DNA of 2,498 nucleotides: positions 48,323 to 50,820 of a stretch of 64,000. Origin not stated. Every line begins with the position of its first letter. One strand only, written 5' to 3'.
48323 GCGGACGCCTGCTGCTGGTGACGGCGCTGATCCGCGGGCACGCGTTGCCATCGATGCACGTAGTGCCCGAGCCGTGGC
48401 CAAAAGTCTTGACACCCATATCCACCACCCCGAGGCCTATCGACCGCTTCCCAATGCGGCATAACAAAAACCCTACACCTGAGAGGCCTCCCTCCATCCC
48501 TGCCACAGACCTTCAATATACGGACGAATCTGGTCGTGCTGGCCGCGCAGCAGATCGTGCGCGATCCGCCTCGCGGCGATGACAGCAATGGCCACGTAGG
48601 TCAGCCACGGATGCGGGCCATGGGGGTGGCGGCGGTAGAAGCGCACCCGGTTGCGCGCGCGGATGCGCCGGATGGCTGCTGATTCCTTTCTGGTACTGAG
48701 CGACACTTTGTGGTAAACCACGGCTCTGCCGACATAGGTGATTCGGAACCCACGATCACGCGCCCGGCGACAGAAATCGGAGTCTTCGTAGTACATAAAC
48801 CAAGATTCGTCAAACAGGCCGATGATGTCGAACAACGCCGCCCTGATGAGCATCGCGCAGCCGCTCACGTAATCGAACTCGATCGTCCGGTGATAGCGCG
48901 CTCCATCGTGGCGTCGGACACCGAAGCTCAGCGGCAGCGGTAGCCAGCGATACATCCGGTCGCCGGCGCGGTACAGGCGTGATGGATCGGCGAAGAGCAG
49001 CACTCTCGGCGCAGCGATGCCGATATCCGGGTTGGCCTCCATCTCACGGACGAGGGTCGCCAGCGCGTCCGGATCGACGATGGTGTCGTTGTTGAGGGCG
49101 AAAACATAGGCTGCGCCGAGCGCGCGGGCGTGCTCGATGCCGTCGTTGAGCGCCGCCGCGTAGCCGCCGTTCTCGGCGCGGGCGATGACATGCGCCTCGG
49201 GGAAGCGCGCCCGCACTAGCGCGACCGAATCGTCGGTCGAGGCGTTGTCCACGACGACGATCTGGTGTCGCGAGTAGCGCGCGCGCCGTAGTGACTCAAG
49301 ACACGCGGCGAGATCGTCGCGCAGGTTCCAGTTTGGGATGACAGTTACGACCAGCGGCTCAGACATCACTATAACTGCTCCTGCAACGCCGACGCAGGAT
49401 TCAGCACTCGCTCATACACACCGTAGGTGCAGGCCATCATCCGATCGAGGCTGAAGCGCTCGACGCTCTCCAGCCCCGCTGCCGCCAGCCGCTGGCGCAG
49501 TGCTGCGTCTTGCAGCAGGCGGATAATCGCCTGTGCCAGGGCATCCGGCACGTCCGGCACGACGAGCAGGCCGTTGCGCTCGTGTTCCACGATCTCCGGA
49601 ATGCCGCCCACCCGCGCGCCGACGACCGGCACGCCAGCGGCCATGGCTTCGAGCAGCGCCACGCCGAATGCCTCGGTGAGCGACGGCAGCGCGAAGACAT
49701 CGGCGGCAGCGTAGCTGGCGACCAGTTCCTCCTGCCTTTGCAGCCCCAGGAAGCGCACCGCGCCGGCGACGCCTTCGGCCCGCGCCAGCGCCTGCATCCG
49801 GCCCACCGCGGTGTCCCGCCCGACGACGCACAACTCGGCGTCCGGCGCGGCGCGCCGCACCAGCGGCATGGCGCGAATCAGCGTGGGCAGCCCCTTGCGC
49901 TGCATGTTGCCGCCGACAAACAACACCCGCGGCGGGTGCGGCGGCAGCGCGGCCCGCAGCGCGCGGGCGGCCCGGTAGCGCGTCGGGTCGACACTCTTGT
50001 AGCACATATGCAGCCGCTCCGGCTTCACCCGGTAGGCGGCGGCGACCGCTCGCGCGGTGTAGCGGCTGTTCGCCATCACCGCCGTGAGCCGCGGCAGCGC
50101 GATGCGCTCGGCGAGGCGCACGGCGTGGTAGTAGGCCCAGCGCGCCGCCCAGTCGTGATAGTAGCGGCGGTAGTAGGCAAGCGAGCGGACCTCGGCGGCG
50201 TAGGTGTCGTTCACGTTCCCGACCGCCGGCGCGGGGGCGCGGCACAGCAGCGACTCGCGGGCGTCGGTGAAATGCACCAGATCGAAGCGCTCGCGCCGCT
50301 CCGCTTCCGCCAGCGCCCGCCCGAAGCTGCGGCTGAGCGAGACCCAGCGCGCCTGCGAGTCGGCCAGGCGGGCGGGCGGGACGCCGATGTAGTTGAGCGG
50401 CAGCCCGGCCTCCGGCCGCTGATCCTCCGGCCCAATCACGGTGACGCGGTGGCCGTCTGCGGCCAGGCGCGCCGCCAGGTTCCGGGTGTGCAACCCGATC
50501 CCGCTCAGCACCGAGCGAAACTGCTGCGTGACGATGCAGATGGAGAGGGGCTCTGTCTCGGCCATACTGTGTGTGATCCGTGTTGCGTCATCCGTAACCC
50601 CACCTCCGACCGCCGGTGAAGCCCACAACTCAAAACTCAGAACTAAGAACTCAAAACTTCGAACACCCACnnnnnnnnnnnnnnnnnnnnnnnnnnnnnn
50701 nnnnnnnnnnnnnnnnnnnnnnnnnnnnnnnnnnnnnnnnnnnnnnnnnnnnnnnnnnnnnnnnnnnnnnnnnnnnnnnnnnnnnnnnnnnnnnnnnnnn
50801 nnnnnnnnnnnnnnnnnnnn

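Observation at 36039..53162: Three paralogous GT-C-type polytopic membrane proteins, a small GT2 and a flippase-like protein: a candidate lipid-linked-sugar extracytoplasmic glycosylation module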

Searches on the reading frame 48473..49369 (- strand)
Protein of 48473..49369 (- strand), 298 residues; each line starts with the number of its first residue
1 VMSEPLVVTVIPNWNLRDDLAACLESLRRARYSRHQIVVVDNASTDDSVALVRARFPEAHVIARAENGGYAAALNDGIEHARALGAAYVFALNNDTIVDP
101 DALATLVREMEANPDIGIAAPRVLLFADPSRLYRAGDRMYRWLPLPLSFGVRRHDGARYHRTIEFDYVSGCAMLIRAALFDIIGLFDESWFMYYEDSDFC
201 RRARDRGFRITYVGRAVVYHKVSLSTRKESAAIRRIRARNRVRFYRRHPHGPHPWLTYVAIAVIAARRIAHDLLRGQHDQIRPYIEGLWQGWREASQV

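Call 5: search_protein_families(library=pfam, proteins=[window:48473-49369:-], max_evalue=0.01)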
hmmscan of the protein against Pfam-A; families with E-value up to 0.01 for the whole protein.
window:48473-49369:- (298 aa): 4 families
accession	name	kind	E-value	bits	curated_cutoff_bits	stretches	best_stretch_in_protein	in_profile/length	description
PF00535.33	Glycos_transf_2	-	4.6e-25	88.9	23.3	1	10-179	3-164/168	Glycosyl transferase family 2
PF13641.12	Glyco_tranf_2_3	-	3e-19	70.4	27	1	7-239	3-226/230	Glycosyltransferase like family 2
PF13632.12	Glyco_trans_2_3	-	5.1e-10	39.9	27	1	88-229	1-132/198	Glycosyl transferase family group 2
PF13506.12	Glyco_transf_21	-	0.0035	17.3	21.7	1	74-224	19-158/174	Glycosyl transferase family 21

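Call 10: search_protein_families(library=ncbifam, proteins=[window:48473-49369:-], max_evalue=0.1)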
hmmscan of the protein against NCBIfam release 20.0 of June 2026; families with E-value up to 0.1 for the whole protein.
window:48473-49369:- (298 aa): 29 families (the best 25 are shown)
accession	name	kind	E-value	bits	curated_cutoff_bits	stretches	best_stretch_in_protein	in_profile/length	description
TIGR03965.1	mycofact_glyco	equivalog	3.7e-24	85.4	280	1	5-256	74-315/467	mycofactocin biosynthesis glycosyltransferase MftF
TIGR01556.1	rhamnosyltran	subfamily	4.5e-18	65.4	200.55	1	32-243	19-224/281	rhamnosyltransferase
TIGR03937.1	PgaC_IcaA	equivalog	2e-16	60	422.3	1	4-119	44-159/407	poly-beta-1,6-N-acetyl-D-glucosamine synthase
NF041875.1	EPS_EpsD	equivalog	1.3e-12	47.8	370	1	9-252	3-238/325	exopolysaccharide biosynthesis glycosyltransferase EpsD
TIGR04283.1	glyco_like_mftF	equivalog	1.4e-12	47.7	182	1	10-218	4-183/221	TIGR04283 family arsenosugar biosynthesis glycosyltransferase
TIGR03111.1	glyc2_xrt_Gpos1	hypoth_equivalog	1.6e-12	47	363.95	1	5-123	49-169/439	TIGR03111 family XrtG-associated glycosyltransferase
NF007482.0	PRK10073.1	equivalog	4.7e-12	45.6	423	1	3-119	4-118/334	glycosyltransferase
NF050113.1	gal_furan_GlfT1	equivalog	2e-10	40.4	330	1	7-211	1-197/290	galactofuranosyltransferase GlfT1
NF038299.1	EPS_HpsN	equivalog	1e-09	37.8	425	1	6-222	2-222/317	hormogonium polysaccharide biosynthesis glycosyltransferase HpsN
NF047683.1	TeichurnBiosyTuaG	equivalog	1.9e-09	37.5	400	1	3-112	4-113/252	teichuronic acid biosynthesis protein TuaG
TIGR04242.1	nodulat_NodC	equivalog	1.7e-07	30.5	550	1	4-218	47-262/395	chitooligosaccharide synthase NodC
TIGR03469.1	HpnB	hypoth_equivalog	5.5e-07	28.9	379.25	1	4-113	43-163/386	hopene-associated glycosyltransferase HpnB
NF058614.1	PPMAGASynPpgS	equivalog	1.3e-06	28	370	1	10-111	5-102/226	polyprenyl-phospho-N-acetylgalactosaminyl synthase PpgS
NF045692.1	OglycostaseCruG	equivalog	2.1e-06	27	600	1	7-213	43-248/386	2'-O-glycosyltransferase CruG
TIGR04440.1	glyco_TIGR04440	domain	2e-05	24.4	70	1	10-130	5-126/215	TIGR00180 family glycosyltransferase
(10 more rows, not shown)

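Call 13: search_solved_structures(query=window:48473-49369:-, max_evalue=0.001)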
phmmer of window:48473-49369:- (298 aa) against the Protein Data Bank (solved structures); distinct sequences matched with E-value up to 0.001: 12.
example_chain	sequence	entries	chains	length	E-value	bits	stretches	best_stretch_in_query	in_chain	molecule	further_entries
6p61_A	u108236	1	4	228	1.7e-07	34.3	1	3-121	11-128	Glycosyltransferase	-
2z87_A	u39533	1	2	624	3.7e-07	33.1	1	4-111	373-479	Chondroitin synthase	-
2z86_A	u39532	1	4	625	3.8e-07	33.1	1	4-111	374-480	Chondroitin synthase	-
5hea_A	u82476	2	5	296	6e-07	32.5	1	5-113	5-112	Putative glycosyltransferase (GalT1)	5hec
1h7l_A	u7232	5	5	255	4.2e-05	26.4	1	6-118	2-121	SPORE COAT POLYSACCHARIDE BIOSYNTHESIS PROTEIN SPSA | PROTEIN (SPORE COAT POLYSACCHARIDE BIOSYNTHESIS PROTEIN SPSA)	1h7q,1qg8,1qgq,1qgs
9omh_A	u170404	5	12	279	5.9e-05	25.9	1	7-122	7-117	Glycosyltransferase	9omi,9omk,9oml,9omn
9omm_A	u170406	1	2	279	5.9e-05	25.9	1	7-122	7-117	Glycosyltransferase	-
9omj_A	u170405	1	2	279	7.1e-05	25.6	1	8-122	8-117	Glycosyltransferase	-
3bcv_A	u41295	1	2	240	0.00021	24.1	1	5-107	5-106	Putative glycosyltransferase protein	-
7msp_A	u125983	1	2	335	0.00031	23.6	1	14-169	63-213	SPbeta prophage-derived glycosyltransferase SunS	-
7msn_A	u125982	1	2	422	0.00046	23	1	14-169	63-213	SPbeta prophage-derived glycosyltransferase SunS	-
9jma_A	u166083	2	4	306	0.0005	22.9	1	6-108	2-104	GalNAc(5)-diNAcBac-PP-undecaprenol beta-1,3-glucosyltransferase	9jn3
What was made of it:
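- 48473..49369 (-): GT2 glycosyltransferase (298 aa) of the WbbL/GlfT1/MftF type (soluble GT-A). Not a polyprenyl-phosphate sugar synthase. PDB matches are soluble GT2s (call 13).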

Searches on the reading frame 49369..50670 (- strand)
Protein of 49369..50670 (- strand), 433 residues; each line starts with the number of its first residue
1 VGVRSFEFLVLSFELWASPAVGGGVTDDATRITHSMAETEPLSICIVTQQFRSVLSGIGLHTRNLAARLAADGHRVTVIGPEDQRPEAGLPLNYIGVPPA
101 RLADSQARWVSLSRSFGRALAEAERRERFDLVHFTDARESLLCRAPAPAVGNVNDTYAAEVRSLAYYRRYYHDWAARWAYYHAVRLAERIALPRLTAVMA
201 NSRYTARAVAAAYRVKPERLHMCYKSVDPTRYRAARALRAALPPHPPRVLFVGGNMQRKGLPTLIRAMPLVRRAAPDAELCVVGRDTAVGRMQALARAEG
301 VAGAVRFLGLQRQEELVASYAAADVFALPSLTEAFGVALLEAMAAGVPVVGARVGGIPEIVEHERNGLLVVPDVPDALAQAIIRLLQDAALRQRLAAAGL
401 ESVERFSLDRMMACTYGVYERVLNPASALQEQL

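Call 5: search_protein_families(library=pfam, proteins=[window:49369-50670:-], max_evalue=0.01)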
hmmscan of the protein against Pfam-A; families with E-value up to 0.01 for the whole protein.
window:49369-50670:- (433 aa): 6 families
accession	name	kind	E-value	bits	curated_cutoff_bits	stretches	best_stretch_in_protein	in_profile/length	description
PF00534.26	Glycos_transf_1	-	2.8e-39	134.8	26.4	1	243-399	12-169/172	Glycosyl transferases group 1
PF13692.12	Glyco_trans_1_4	-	1.6e-38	132.6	27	1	247-388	2-142/142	Glycosyl transferases group 1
PF13439.12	Glyco_transf_4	-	1.2e-20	74.7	28.5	1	56-231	2-170/170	Glycosyltransferase Family 4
PF13579.12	Glyco_trans_4_4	-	1.1e-13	52.3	29.7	1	56-222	1-154/158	Glycosyl transferase 4-like domain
PF20706.3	GT4-conflict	-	1.2e-13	51.3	26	1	216-397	173-366/385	Family 4 Glycosyltransferase in conflict systems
PF13524.12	Glyco_trans_1_2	-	3.7e-07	30.6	25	1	304-404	28-130/144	Glycosyl transferase-like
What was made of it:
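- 49369..50565 (-): GT4 glycosyltransferase (398 aa from ATG 50565). Pfam Glycos_transf_1 E 3e-39 and Glyco_transf_4 E 1e-20 (call 5).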

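Call 10: search_protein_families(library=ncbifam, proteins=[window:49369-50670:-], max_evalue=0.1)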
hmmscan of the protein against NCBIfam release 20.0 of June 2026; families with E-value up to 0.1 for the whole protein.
window:49369-50670:- (433 aa): 49 families (the best 25 are shown)
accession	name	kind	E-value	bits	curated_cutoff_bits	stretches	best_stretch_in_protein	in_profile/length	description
NF041876.1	EPS_EpsE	equivalog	1.4e-35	123.3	400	1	214-405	182-378/389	exopolysaccharide biosynthesis GT4 family glycosyltransferase EpsE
TIGR03088.1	stp2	hypoth_equivalog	6.6e-34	117.5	409.05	1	185-423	127-374/374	TIGR03088 family PEP-CTERM/XrtA system glycosyltransferase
TIGR03449.1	mycothiol_MshA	equivalog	3.5e-31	108.5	462.5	1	194-422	164-403/406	D-inositol-3-phosphate glycosyltransferase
TIGR03999.1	thiol_BshA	equivalog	1.9e-30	106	273.7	1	193-423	143-374/375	N-acetyl-alpha-D-glucosaminyl L-malate synthase BshA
TIGR02149.1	glgA_Coryne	subfamily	3.8e-29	102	302.4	1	53-423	13-391/391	glycogen synthase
TIGR04047.1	MSMEG_0565_glyc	hypoth_equivalog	4.4e-29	101.7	259.85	1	60-419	16-371/373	MSMEG_0565 family glycosyltransferase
TIGR04063.1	stp3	hypoth_equivalog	5.3e-22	78.2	442.05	1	211-407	173-379/397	TIGR04063 family PEP-CTERM/XrtA system glycosyltransferase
NF038011.1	PelF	equivalog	2.2e-21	76.5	100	1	216-416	278-485/489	GT4 family glycosyltransferase PelF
TIGR04157.1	glyco_rSAM_CFB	subfamily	1.1e-19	70.8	400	1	195-396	170-382/406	TIGR04157 family glycosyltransferase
NF053787.1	GlcN_PG_synth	equivalog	7.5e-17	61.2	480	1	198-423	147-360/361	N-acetylglucosaminyl phosphatidylglycerol synthase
NF047684.1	TeichurnBiosyTuaC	equivalog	9.2e-17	61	550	1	237-404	210-370/391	teichuronic acid biosynthesis protein TuaC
TIGR04005.1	wcaL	equivalog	1.8e-15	56.7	537.6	1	217-383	196-365/406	colanic acid biosynthesis glycosyltransferase WcaL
NF038229.1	Glyco4_Geo_Pelo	equivalog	4.2e-15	55.6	400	1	190-423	105-337/338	GPMC system family 4 glycosyltransferase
TIGR02472.1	sucr_P_syn_N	equivalog_domain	2.1e-14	53.2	576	1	324-405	342-423/439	sucrose-phosphate synthase, putative, glycosyltransferase domain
NF041879.1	EPS_EpsH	equivalog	2.6e-14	52.8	800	1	194-370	189-359/431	exopolysaccharide biosynthesis glycosyltransferase EpsH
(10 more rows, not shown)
